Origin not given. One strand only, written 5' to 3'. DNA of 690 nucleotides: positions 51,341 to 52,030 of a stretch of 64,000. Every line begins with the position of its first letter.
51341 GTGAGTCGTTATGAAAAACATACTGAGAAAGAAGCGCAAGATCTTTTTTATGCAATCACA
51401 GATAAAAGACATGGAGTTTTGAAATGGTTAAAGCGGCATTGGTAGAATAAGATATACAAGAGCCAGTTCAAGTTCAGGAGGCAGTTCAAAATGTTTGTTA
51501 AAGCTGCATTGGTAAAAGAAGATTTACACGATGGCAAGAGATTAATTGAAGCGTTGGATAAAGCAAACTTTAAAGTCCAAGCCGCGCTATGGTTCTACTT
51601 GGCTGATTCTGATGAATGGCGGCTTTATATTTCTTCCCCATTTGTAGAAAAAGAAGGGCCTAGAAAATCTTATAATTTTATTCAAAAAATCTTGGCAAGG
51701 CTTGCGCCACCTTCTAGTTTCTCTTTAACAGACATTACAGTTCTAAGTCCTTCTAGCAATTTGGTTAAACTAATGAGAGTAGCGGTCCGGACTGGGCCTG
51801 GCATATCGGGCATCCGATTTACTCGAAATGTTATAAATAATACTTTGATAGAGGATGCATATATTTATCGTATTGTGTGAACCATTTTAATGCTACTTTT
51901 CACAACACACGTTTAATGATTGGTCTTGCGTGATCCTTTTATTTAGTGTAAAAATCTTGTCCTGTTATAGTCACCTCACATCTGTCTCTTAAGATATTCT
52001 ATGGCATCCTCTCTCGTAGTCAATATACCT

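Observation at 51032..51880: AT-rich two-gene islet: a HEPN protein plus an unrecognisable partner (candidate new toxin-antitoxin or defence pair)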

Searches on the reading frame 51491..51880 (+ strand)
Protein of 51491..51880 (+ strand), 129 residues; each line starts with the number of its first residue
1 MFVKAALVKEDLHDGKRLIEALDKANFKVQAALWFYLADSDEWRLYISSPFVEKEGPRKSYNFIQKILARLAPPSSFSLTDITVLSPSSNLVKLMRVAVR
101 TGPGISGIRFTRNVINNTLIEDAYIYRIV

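Call 3: search_protein_families(library=pfam, proteins=[window:51491-51880:+], max_evalue=1)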
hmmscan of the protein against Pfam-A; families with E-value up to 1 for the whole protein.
window:51491-51880:+ (129 aa): 0 families

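Call 4: search_protein_families(library=padloc, proteins=[window:51491-51880:+], max_evalue=1)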
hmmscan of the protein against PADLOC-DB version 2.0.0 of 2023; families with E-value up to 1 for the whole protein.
window:51491-51880:+ (129 aa): 0 families

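Call 5: search_protein_families(library=ncbifam, proteins=[window:51491-51880:+], max_evalue=1)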
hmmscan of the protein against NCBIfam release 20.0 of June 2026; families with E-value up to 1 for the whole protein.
window:51491-51880:+ (129 aa): 0 families

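Call 6: find_homologous_proteins(query=window:51491-51880:+)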
Query window:51491-51880:+ (129 aa): 472 proteins with E <= 0.001 among 479 candidates; the best 120 are listed.
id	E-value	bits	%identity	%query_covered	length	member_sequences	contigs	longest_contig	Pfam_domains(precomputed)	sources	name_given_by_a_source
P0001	1.5e-77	275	100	100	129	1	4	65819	-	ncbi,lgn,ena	-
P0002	2.3e-60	220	78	99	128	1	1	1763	-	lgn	-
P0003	4.6e-59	216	76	99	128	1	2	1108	-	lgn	-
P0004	8.2e-59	215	77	99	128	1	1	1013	-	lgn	-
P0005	2.1e-56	207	73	99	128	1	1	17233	-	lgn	-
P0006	3.0e-55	203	72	98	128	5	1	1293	-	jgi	jgi:hypothetical protein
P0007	3.1e-55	203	70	99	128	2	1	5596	-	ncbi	-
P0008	7.8e-55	202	73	99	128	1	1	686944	-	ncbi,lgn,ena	-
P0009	9.6e-55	202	71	98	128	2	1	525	-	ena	-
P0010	2.4e-53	197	70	98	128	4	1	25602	-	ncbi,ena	ncbi:hypothetical protein ES702_01050 [subsurface metagenome]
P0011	4.6e-53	196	69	98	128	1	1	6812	-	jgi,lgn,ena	-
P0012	6.7e-53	196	69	98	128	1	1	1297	-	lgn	-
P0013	4.8e-52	193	65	98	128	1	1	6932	-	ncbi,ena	-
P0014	7.2e-52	192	68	98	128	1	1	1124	-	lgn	-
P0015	7.5e-52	192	67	98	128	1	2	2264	-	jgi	jgi:hypothetical protein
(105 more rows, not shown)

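Call 13: find_encoding_contigs(protein=window:51491-51880:+, flank=10000, max_places=4)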
Protein window:51491-51880:+ (129 aa): 10 contigs read that carry it; 4 places shown.
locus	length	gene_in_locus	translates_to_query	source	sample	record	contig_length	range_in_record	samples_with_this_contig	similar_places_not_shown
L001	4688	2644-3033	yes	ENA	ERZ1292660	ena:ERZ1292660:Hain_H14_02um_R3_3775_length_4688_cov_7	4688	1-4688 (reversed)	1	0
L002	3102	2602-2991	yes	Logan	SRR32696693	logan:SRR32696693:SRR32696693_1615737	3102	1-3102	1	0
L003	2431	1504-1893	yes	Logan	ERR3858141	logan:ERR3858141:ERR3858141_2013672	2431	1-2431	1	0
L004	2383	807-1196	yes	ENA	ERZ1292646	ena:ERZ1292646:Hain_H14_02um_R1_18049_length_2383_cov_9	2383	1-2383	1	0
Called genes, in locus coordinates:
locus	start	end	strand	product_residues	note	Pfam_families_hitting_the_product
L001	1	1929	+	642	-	?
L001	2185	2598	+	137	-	-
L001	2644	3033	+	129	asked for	-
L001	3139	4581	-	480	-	PF01743:PolyA_pol, PF12627:PolyA_pol_RNAbd, PF01966:HD, PF13735:tRNA_NucTran2_2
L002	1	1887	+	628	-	?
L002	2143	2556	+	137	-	-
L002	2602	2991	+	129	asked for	-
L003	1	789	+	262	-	?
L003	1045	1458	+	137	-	-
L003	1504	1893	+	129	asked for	-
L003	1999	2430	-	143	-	?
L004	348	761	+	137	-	-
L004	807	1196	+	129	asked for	-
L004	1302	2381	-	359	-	?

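Call 17: predict_structure(alignment_id=A1)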
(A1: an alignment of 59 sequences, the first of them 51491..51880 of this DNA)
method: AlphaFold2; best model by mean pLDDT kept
length: 129 residues; sequences in the alignment: 59
mean_pLDDT: 91.4   pTM: 0.85
mean pLDDT of the five models: 91.4, 91.1, 90.1, 86.3, 85.3
residues with pLDDT >= 90: 105; 70-90: 17; 50-70: 4; < 50: 3
segments of 3 or more residues with pLDDT < 50: 1-3
pLDDT, mean of each block of 10 residues (from residue 1): 61 95 96 93 95 97 97 92 96 92 89 90 94
secondary structure, 60 per line:
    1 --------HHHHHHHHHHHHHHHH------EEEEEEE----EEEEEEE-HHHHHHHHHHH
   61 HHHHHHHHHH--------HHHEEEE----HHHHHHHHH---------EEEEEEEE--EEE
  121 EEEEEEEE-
elements in order: H9-24 E31-37 E42-48 H50-70 E82-85 H90-98 E108-115 E118-128

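Call 22: fold_search(model_id=the predicted structure, library=pdb)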
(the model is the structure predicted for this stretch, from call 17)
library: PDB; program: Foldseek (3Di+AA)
matches with E <= 10: 453; with E <= 0.001: 0
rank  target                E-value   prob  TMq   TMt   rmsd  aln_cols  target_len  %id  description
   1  7ae2_B                1.5e-02  0.77  0.34  0.32   4.7        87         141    8  Crystal structure of HEPN(H107A-Y109F) toxin in complex with MNT antitoxin (released 2020-12-30)
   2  7ae9_F                8.5e-02  0.47  0.36  0.34   5.1       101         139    8  Crystal structure of mono-AMPylated HEPN(R46E) toxin in complex with MNT antitoxin (released 2020-12-30)
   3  2ncl_MODEL_1_A        1.3e-01  0.72  0.39  0.55   4.7        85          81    9  Solution structure of BOLA3 from Homo sapiens (released 2016-09-07)
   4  2mcq_MODEL_1_A        1.3e-01  0.69  0.39  0.57   4.0        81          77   14  NMR structure of a BolA-like hypothetical protein RP812 from Rickettsia prowazekii, Seattle structural genomic (released 2013-10-09)
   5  7ae9_G                1.3e-01  0.20  0.27  0.24   6.9        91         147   12  Crystal structure of mono-AMPylated HEPN(R46E) toxin in complex with MNT antitoxin (released 2020-12-30)
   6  4pui_B                1.4e-01  0.72  0.38  0.53   5.0        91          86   18  BolA domain of SufE1 from Arabidopsis thaliana (released 2014-07-23)
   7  7ae9_H                1.4e-01  0.33  0.32  0.30   5.4        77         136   14  Crystal structure of mono-AMPylated HEPN(R46E) toxin in complex with MNT antitoxin (released 2020-12-30)
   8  4bts_AC               1.5e-01  0.35  0.35  0.23   5.9       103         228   14  THE CRYSTAL STRUCTURE OF THE EUKARYOTIC 40S RIBOSOMAL SUBUNIT IN COMPLEX WITH EIF1 AND EIF1A (released 2013-07-17)
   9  2kz0_MODEL_1_A        1.9e-01  0.47  0.34  0.52   6.0        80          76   11  Solution structure of a BolA protein (ECH_0303) from Ehrlichia chaffeensis. Seattle Structural Genomics Center (released 2010-06-23)
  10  3pro_D                2.0e-01  0.41  0.29  0.26   5.5        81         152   15  ALPHA-LYTIC PROTEASE COMPLEXED WITH C-TERMINAL TRUNCATED PRO REGION (released 1999-04-27)
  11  7aer_A                2.3e-01  0.47  0.36  0.38   4.9        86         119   10  Rebuilt and re-refined PDB entry 5yep: tri-AMPylated Shewanella oneidensis HEPN toxin in complex with MNT antitoxin (released 2020-12-30)
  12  6he2_A                2.3e-01  0.28  0.31  0.11   5.5        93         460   15  Crystal structure of an open conformation of 2-Hydroxyisobutyryl-CoA Ligase (HCL) in complex with 2-HIB-AMP and CoA (released 2019-08-28)
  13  4pro_D                2.8e-01  0.30  0.29  0.25   5.6        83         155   14  ALPHA-LYTIC PROTEASE COMPLEXED WITH PRO REGION (released 1999-05-18)
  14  4pug_B                3.0e-01  0.57  0.37  0.52   4.3        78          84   15  BolA1 from Arabidopsis thaliana (released 2014-07-23)
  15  4oyc_B                3.2e-01  0.23  0.31  0.41   6.4        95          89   15  Crystal structure of the PrgK periplasmic domain 2 (released 2014-12-03)
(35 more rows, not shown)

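Call 24: search_solved_structures(query=A1, max_evalue=10, show_alignments=2)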
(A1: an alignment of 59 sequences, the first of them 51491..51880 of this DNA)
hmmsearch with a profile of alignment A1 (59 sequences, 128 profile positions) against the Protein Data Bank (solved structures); distinct sequences matched with E-value up to 10: 7.
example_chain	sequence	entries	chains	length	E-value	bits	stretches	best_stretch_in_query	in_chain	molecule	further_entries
3zpp_A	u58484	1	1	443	1.1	12.4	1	66-117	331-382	CELL WALL SURFACE ANCHOR FAMILY PROTEIN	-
1pox_A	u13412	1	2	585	1.5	12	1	35-79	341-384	PYRUVATE OXIDASE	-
1pow_A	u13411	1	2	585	1.6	12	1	35-79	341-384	PYRUVATE OXIDASE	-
6haf_A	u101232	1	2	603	1.6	11.9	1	35-79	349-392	Pyruvate oxidase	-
4fee_A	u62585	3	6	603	1.6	11.9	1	35-79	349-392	Pyruvate oxidase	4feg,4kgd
1y9d_A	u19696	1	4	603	1.6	11.9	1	35-79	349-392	Pyruvate oxidase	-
2ez4_A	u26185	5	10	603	1.6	11.9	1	35-79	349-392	Pyruvate oxidase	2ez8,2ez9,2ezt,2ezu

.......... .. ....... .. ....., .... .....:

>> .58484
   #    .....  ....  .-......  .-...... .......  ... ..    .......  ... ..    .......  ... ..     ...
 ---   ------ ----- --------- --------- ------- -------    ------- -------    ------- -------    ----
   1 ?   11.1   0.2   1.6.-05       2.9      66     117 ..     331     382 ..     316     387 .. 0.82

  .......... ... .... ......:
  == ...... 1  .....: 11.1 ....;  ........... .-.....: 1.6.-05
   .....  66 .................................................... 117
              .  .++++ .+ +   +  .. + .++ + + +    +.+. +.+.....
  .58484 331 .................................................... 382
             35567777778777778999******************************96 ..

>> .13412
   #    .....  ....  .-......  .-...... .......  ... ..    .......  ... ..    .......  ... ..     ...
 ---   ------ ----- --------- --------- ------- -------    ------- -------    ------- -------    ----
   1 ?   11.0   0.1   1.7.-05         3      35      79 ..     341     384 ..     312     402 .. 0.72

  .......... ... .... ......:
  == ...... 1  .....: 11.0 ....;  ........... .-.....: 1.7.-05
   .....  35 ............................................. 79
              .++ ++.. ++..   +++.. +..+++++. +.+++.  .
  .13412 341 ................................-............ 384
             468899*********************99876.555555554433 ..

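Call 31: fold_search(model_id=the predicted structure, library=viral)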
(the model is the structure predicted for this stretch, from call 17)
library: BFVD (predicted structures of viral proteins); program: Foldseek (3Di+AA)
matches with E <= 10: 322; with E <= 0.001: 0
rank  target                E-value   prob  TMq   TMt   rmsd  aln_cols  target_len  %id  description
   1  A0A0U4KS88            6.5e-02  0.23  0.33  0.25  18.4       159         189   11  Uncharacterized protein [Arthrobacter phage Tank]
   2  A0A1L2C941            1.5e-01  0.18  0.24  0.27   6.1        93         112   12  Uncharacterized protein [Pseudomonas phage ZC03]
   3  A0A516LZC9            1.8e-01  0.80  0.45  0.62   3.5        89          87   10  (no name in the UniProt tables at hand)
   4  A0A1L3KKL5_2          1.9e-01  0.07  0.21  0.03  22.6       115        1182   17  (no name in the UniProt tables at hand)
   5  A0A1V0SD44            2.6e-01  0.16  0.23  0.14  10.4        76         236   18  Uncharacterized protein [Indivirus ILV1]
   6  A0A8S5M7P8            2.8e-01  0.28  0.34  0.28   5.6        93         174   19  40S ribosomal protein S3 [Siphoviridae sp. ctrgt10]
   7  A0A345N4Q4            3.0e-01  0.30  0.41  0.31   9.5       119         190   10  (no name in the UniProt tables at hand)
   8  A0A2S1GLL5            3.2e-01  0.06  0.21  0.19  13.2       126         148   10  (no name in the UniProt tables at hand)
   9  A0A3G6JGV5            3.4e-01  0.06  0.16  0.21  14.2       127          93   17  Modification methylase [Lactobacillus phage ViSo-2018a]
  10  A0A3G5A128            3.9e-01  0.28  0.29  0.15   5.7        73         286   12  Uncharacterized protein [Harvfovirus sp.]
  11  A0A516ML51            4.2e-01  0.11  0.33  0.25  13.0       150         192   10  (no name in the UniProt tables at hand)
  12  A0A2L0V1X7            4.8e-01  0.06  0.22  0.13  11.7       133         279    8  Outer capsid protein VP2 (Fragment) [Epizootic hemorrhagic disease virus]
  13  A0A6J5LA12            5.1e-01  0.13  0.28  0.32   5.9        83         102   16  Uncharacterized protein [uncultured Caudovirales phage]
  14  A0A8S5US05            5.8e-01  0.13  0.28  0.35  10.0        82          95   12  Uncharacterized protein [Siphoviridae sp. ctksc2]
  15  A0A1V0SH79            5.8e-01  0.04  0.17  0.09  12.4       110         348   16  Uncharacterized protein [Hokovirus HKV1]
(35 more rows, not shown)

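Call 33: find_related_loci(query=A1, collection=genome_contigs, flank=6000)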
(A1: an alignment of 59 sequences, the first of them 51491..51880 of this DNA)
Query A1 (129 aa) in genome_contigs; peptide patterns used: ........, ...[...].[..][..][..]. (x = any residue, [..] = any of these).
204 stretches matched a pattern; 130 encode a relative of the query (tblastn E <= 1e-3); the best 80 are kept; 80 distinct loci.
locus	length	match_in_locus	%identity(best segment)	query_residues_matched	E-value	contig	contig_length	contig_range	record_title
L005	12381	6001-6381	74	3-129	4e-62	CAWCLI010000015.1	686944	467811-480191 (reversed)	MAG: Nitrospirota bacterium isolate MFD03726.bin.1.47 genome assembly, contig: contig_58007, whole genome shotgun sequen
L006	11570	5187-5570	69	2-129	9e-59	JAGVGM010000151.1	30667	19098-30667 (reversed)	MAG: Thermodesulfovibrionia bacterium isolate DeMMO2_3 c_000000007216, whole genome shotgun sequence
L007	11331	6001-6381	65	3-129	1e-57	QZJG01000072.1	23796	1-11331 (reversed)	MAG: Nitrospiraceae bacterium isolate SURF_45 Ga0104751_1003193, whole genome shotgun sequence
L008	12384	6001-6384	66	2-129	8e-58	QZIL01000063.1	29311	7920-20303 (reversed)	MAG: Nitrospiraceae bacterium isolate SURF_66 Ga0104751_1002383, whole genome shotgun sequence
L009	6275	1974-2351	67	4-129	2e-56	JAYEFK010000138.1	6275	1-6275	MAG: Methanobacteriota archaeon isolate MAG275 MAG275_138, whole genome shotgun sequence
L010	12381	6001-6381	65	3-129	3e-56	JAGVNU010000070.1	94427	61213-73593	MAG: Thermodesulfovibrionia bacterium isolate DeMMO3_26 c_000000045652, whole genome shotgun sequence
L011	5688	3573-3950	65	4-129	1e-54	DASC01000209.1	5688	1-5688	MAG TPA_asm: Methanosarcinales archaeon UBA203 UBA203_contig_42110, whole genome shotgun sequence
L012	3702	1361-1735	66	5-129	7e-54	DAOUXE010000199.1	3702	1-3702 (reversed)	MAG TPA_asm: Methanosarcinales archaeon isolate CSMAG_893 CSMAG_893_k141_154190_length_3702_cov_28.8551, whole genome sh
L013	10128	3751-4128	62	4-129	6e-53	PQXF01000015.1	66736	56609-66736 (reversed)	MAG: Candidatus Methanogaster sp. isolate E20ANME2 NODE_15_length_66736_cov_20.8189, whole genome shotgun sequence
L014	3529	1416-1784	63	7-129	2e-52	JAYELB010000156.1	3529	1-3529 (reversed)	MAG: Methanobacteriota archaeon isolate MAG122 MAG122_156, whole genome shotgun sequence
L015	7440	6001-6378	64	4-129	1e-52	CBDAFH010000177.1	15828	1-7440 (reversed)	MAG: uncultured ANME-2 cluster archaeon isolate MAG_107 genome assembly, contig: k141_155538, whole genome shotgun seque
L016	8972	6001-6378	62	4-129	5e-51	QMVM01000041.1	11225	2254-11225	MAG: Methanosarcinales archaeon isolate B131_G9 B131_Guay9_scaffold_06604, whole genome shotgun sequence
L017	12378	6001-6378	52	4-129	8e-42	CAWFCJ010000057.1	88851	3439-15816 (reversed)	MAG: Sedimentisphaerales bacterium isolate MFD04408.bin.2.138 genome assembly, contig: contig_61233, whole genome shotgu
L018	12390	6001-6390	51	4-129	2e-41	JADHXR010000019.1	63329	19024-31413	MAG: Phycisphaerae bacterium isolate BS750m-G58 BS-750m-C260, whole genome shotgun sequence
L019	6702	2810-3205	50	2-129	3e-40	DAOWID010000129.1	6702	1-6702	MAG TPA_asm: Planctomycetota bacterium isolate CSMAG_2034 CSMAG_2034_k141_699820_length_6702_cov_18.0000, whole genome s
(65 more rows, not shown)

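Call 35: search_protein_families(library=padloc, alignment_id=A1, max_evalue=1)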
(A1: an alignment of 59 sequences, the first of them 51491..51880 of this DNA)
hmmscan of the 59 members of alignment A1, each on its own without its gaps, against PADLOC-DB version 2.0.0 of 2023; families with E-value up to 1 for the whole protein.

A. member 1, window:51491-51880:+ (129 aa): 0 families

B. families by the number of members that match (of 59 scanned): 2 families
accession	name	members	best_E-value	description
PDLC02397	pAgo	1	0.0071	-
PDLC00117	GajB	1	0.014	UrvD helicase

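Call 40: search_protein_representatives(alignment_id=A1)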
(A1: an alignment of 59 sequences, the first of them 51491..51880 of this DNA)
Query: 59 sequences, 128 profile positions. Proteins with E-value up to 0.001 (for the whole library): 3310; up to 1e-10: 1837; up to 1e-30: 186. The best 150 are listed.
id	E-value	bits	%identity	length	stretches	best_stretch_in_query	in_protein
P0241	8.4e-51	187.4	-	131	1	1-127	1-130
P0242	1.7e-48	180.0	-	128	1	1-127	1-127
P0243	2.0e-47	176.5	-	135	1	1-127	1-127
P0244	2.9e-47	176.0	-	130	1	1-127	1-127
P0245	5.6e-46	171.8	-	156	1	1-127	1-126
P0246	1.4e-45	170.5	-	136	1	1-127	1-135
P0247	6.1e-45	168.5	-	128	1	1-127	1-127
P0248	2.9e-44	166.3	-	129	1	1-127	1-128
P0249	8.4e-44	164.8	-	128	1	1-127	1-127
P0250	1.7e-41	157.4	-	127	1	1-127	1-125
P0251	5.3e-41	155.8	-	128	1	1-127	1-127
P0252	5.3e-41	155.8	-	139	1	1-127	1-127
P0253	7.4e-41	155.3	-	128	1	1-127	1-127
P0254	1.7e-40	154.1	-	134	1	2-127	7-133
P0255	1.9e-40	154.0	-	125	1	1-127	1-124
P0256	2.6e-40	153.5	-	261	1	6-128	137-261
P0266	5.1e-39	149.3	-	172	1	1-127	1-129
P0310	1.7e-35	138.0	-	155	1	1-127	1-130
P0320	7.8e-35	135.8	-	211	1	1-127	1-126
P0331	5.4e-34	133.1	-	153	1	1-127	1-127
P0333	6.6e-34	132.8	-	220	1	1-127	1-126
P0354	2.9e-33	130.7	-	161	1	1-127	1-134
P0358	3.4e-33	130.5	-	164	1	1-127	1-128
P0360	3.9e-33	130.3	-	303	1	1-127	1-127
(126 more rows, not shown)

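Call 41: search_protein_families(library=pfam, proteins=[P0256, P0360, P0320, P0333, P0266, P0358, P0354, P0245, P0310, P0331], max_evalue=0.1)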
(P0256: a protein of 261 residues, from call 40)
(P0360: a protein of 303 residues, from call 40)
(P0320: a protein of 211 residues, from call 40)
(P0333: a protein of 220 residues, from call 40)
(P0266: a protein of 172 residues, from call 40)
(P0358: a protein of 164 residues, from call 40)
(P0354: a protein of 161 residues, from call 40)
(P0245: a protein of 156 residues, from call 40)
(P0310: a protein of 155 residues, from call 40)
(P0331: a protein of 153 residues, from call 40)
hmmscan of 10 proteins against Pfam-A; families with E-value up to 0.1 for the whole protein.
P0256 (261 aa): 2 families
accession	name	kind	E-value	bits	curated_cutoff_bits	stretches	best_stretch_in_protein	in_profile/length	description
PF05168.19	HEPN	-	3.3e-07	30.9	22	1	7-111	5-93/117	HEPN domain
PF18728.6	HEPN_AbiV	-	0.033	14.8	27.1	1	14-79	17-84/155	AbiV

P0360 (303 aa): 0 families

P0320 (211 aa): 0 families

P0333 (220 aa): 0 families

P0266 (172 aa): 1 family
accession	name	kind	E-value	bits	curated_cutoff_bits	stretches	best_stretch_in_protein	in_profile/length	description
PF16098.10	FXMR_C2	-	0.015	16.2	28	1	122-164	27-69/86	Fragile X messenger ribonucleoprotein 1, C-terminal region 2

P0358 (164 aa): 0 families

P0354 (161 aa): 0 families

P0245 (156 aa): 0 families

P0310 (155 aa): 0 families

P0331 (153 aa): 1 family
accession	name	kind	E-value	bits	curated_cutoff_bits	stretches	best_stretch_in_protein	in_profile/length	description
PF21419.2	RoxA-like_Cyt-c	-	0.098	12.7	26.7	0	92-106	5-19/39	RoxA-like, cytochrome c-like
